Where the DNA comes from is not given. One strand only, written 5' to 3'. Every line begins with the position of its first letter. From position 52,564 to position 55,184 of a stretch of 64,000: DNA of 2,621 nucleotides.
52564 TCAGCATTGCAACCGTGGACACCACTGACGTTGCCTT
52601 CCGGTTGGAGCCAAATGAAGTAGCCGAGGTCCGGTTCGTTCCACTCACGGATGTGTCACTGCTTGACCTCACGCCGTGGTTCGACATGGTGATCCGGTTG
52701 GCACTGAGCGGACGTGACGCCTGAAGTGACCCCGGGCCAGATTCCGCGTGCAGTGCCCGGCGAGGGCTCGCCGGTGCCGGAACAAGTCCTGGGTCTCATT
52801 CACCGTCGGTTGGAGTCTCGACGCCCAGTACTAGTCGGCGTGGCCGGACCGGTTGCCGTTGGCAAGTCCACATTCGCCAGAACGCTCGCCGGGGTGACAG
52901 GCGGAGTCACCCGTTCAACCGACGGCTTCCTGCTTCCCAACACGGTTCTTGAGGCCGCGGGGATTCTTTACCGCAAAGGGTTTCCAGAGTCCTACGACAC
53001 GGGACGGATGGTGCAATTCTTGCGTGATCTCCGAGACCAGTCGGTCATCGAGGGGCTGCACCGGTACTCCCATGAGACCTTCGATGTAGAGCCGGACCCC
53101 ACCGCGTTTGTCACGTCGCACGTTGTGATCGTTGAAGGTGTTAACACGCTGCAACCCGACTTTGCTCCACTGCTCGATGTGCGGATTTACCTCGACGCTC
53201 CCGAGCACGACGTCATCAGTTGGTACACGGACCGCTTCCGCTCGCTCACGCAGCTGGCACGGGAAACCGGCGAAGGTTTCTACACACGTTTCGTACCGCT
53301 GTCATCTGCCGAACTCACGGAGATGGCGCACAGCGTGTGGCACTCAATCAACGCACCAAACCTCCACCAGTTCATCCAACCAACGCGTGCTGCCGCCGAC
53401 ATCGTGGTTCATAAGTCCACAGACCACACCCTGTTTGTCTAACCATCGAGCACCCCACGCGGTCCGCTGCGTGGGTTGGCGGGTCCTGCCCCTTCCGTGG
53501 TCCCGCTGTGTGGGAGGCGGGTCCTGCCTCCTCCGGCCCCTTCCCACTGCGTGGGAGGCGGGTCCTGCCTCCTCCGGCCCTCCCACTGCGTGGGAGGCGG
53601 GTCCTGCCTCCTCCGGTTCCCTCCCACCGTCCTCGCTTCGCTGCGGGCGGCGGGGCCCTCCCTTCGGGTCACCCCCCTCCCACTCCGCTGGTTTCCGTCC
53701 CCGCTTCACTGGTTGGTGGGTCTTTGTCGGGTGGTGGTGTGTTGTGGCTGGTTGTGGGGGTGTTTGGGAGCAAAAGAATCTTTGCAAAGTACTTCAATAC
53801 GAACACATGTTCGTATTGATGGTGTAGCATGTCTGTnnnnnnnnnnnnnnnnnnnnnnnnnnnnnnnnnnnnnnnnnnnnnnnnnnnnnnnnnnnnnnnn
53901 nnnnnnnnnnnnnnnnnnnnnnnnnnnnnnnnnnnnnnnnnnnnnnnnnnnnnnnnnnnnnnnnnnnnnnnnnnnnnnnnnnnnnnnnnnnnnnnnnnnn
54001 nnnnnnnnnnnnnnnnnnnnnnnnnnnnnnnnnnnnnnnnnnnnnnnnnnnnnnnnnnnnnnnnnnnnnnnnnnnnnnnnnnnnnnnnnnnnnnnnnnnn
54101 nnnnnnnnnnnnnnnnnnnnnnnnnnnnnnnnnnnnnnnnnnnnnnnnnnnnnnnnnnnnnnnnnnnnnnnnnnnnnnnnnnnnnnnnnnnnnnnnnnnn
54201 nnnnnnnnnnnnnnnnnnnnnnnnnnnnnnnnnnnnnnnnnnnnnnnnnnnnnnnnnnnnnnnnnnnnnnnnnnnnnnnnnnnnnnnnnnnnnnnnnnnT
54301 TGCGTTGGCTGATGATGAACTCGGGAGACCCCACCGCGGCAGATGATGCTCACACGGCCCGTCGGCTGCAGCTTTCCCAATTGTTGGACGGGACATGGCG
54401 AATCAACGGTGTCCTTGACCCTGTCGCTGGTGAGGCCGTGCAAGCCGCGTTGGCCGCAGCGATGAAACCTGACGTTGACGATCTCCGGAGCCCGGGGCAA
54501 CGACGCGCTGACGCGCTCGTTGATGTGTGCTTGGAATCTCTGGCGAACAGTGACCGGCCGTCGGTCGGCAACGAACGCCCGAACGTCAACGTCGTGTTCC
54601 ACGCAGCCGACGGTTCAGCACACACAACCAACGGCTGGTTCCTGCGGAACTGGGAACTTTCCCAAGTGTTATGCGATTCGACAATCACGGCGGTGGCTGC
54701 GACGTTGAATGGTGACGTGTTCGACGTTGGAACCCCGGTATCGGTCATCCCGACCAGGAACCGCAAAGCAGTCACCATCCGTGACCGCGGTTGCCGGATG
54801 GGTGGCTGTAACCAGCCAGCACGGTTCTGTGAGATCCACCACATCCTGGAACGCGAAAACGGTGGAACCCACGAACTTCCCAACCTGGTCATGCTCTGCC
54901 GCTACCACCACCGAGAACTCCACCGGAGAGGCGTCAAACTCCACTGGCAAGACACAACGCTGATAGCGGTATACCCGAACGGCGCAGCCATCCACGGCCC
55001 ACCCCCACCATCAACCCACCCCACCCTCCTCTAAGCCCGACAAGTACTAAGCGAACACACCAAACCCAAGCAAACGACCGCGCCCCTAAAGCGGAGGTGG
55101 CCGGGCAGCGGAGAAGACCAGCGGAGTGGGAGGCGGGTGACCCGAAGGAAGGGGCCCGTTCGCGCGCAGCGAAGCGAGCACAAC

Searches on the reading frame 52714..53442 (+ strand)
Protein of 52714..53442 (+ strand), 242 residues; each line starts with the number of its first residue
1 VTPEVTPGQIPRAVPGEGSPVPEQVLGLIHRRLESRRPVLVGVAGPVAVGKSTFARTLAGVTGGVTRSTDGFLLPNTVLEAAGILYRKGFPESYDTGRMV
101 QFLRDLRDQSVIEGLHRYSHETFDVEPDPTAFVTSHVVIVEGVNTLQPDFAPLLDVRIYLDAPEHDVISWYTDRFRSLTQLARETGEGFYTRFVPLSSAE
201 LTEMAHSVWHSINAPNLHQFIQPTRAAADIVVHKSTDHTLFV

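Call 84: search_protein_families(library=pfam, proteins=[window:52714-53442:+], max_evalue=0.01)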
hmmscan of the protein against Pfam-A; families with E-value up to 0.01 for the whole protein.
window:52714-53442:+ (242 aa): 2 families
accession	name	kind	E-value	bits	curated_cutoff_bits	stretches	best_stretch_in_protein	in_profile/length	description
PF00485.24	PRK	-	2.8e-08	34.2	22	1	41-163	2-138/196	Phosphoribulokinase / Uridine kinase family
PF13238.12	AAA_18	-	0.0035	18.2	29.4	1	41-167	1-104/128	AAA domain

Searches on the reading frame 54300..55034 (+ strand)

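Call 84: search_protein_families(library=pfam, proteins=[window:54300-55034:+], max_evalue=0.01)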
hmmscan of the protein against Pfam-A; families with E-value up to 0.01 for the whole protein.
window:54300-55034:+ (244 aa): 4 families
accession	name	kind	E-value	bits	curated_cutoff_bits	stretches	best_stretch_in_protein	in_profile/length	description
PF02720.22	DUF222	-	1.9e-09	37.8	24.4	1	14-162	142-306/306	Domain of unknown function (DUF222)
PF01844.29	HNH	-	2.8e-06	27.8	21.4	1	170-210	4-47/47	HNH endonuclease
PF16786.11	RecA_dep_nuc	-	6.7e-06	26.6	26.9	1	165-229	20-77/103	Recombination enhancement, RecA-dependent nuclease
PF16784.11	HNHc_6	-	0.0053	16.8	26.6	1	159-219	122-184/204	Putative HNHc nuclease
